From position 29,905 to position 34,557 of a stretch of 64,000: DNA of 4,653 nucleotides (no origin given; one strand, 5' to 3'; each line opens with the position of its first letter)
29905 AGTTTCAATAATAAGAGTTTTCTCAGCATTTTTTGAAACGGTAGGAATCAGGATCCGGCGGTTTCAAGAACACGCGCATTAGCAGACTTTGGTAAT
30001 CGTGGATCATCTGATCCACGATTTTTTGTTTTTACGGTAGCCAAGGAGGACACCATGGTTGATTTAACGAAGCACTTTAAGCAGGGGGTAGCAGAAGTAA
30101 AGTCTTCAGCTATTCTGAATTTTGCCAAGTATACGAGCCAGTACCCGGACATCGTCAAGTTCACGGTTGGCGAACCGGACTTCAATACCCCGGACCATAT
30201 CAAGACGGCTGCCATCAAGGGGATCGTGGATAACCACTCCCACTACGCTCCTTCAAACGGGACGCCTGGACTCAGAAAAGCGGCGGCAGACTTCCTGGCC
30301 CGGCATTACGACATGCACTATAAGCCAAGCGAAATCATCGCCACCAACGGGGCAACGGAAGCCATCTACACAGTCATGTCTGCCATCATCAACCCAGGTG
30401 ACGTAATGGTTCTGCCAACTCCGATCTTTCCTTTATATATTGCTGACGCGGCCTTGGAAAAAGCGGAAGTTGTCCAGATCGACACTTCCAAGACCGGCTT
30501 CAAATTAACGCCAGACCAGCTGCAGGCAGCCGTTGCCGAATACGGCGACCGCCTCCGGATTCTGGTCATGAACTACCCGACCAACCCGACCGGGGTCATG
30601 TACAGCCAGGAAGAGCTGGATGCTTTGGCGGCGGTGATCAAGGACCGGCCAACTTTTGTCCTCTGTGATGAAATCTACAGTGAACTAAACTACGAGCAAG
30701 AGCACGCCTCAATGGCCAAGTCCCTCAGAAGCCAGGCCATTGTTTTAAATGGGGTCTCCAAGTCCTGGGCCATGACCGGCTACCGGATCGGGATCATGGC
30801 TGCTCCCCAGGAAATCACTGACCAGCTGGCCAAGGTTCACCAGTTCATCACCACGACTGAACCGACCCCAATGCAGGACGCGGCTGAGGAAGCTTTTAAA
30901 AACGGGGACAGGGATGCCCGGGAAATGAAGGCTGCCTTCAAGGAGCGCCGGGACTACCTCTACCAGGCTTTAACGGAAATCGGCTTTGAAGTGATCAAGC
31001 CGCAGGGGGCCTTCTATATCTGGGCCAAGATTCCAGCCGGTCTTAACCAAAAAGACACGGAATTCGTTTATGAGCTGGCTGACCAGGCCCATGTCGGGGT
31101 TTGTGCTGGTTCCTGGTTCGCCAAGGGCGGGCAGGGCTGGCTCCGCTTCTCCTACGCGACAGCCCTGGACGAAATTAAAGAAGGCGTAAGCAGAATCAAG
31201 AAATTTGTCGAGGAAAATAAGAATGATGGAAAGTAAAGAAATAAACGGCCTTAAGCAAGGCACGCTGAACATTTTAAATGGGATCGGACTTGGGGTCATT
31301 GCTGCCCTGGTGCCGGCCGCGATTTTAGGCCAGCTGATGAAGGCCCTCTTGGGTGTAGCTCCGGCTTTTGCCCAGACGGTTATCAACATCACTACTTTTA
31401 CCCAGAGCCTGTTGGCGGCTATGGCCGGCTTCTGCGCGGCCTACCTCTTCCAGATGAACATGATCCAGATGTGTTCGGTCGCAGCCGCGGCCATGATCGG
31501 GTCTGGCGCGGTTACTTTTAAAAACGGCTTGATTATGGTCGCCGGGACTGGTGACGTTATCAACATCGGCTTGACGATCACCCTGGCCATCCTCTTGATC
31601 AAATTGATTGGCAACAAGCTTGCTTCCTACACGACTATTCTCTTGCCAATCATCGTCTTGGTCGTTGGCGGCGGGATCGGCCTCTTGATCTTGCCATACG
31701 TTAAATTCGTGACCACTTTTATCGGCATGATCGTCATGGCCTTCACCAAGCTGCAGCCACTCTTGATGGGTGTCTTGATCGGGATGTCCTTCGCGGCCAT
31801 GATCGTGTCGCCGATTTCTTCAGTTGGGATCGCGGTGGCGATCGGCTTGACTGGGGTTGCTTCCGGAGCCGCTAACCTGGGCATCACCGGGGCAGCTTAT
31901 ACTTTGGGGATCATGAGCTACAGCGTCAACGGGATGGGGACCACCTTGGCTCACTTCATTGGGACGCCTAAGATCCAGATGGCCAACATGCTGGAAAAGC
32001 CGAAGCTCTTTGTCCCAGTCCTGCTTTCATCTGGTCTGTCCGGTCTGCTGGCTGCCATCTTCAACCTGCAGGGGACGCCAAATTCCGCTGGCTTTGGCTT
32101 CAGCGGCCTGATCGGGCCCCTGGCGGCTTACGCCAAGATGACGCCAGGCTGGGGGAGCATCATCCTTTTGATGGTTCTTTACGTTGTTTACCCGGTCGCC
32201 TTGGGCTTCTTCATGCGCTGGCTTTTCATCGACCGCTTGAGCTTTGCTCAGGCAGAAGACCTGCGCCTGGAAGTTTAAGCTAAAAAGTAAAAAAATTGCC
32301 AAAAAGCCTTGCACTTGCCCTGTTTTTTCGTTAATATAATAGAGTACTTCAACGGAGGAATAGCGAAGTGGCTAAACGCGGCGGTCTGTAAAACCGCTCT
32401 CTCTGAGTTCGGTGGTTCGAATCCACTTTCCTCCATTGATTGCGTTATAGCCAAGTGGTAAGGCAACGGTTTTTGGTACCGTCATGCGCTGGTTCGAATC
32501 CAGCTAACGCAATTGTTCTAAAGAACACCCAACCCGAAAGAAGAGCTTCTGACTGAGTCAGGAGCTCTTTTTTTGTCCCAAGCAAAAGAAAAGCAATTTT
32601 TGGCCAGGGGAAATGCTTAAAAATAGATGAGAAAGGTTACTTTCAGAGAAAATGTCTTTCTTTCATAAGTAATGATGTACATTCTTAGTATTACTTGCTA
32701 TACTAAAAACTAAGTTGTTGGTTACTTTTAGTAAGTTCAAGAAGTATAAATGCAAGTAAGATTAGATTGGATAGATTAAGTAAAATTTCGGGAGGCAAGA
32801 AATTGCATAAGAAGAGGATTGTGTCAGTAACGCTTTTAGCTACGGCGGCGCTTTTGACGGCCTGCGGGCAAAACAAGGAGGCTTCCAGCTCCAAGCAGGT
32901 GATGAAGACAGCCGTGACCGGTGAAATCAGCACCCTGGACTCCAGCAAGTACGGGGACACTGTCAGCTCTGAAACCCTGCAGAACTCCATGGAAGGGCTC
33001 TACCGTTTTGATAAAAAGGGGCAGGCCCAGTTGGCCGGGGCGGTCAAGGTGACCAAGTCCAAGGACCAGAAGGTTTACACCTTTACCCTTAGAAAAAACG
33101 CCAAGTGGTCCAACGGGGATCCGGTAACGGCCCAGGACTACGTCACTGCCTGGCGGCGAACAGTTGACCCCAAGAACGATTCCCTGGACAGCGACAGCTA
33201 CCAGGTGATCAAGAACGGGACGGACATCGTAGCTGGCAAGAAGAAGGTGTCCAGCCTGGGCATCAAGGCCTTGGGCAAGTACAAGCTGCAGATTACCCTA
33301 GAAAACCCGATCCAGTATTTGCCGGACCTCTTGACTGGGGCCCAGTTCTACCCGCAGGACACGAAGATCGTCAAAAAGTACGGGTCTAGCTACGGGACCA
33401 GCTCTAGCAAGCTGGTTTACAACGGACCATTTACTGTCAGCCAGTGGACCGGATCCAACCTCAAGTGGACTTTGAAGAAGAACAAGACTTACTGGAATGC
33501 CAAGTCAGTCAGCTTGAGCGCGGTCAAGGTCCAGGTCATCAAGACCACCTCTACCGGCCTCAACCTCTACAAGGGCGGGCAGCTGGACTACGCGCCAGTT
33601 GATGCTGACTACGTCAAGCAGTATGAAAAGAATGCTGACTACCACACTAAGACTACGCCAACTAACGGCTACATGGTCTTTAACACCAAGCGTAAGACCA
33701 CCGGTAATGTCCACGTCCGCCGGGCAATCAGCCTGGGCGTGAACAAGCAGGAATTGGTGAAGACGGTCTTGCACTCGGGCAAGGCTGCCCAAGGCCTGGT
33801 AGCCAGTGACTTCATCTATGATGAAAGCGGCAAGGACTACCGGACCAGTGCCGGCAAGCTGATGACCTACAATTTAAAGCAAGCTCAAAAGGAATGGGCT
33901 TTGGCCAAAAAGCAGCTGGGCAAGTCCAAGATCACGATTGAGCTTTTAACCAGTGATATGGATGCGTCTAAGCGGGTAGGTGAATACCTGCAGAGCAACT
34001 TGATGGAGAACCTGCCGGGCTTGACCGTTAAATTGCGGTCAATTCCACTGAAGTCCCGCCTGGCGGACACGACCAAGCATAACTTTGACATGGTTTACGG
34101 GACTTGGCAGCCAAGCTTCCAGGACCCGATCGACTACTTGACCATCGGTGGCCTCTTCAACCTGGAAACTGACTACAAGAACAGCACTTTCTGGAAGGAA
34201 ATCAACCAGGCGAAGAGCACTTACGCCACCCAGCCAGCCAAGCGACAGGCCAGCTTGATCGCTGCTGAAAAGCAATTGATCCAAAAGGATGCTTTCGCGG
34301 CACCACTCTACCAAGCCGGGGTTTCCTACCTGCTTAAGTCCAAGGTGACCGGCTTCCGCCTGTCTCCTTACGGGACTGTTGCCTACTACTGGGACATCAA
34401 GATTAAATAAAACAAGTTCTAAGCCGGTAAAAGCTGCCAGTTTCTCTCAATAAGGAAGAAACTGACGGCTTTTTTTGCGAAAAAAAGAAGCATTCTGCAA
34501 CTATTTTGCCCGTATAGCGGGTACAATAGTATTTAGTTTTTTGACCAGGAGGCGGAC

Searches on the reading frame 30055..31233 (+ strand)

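Call 17: search_protein_families(library=pfam, proteins=[window:30055-31233:+], max_evalue=0.00001)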
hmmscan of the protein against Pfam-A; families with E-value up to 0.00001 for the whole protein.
window:30055-31233:+ (393 aa): 1 family
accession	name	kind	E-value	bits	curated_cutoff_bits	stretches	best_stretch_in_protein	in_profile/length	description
PF00155.27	Aminotran_1_2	-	3.2e-70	237.6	19.7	1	32-381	2-361/361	Aminotransferase class I and II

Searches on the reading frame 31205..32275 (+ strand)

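Call 17: search_protein_families(library=pfam, proteins=[window:31205-32275:+], max_evalue=0.00001)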
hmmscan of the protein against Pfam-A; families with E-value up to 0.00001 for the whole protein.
window:31205-32275:+ (357 aa): 1 family
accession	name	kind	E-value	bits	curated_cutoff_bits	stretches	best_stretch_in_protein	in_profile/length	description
PF13303.11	PTS_EIIC_2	-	2.2e-108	362.6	28.9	1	22-354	2-326/327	Phosphotransferase system, EIIC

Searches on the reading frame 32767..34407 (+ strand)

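Call 17: search_protein_families(library=pfam, proteins=[window:32767-34407:+], max_evalue=0.00001)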
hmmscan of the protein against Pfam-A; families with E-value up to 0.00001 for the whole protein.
window:32767-34407:+ (547 aa): 1 family
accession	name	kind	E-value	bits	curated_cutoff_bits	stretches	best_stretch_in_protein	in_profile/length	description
PF00496.27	SBP_bac_5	-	3.1e-69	234.3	32.4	1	94-459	9-358/368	Bacterial extracellular solute-binding proteins, family 5 Middle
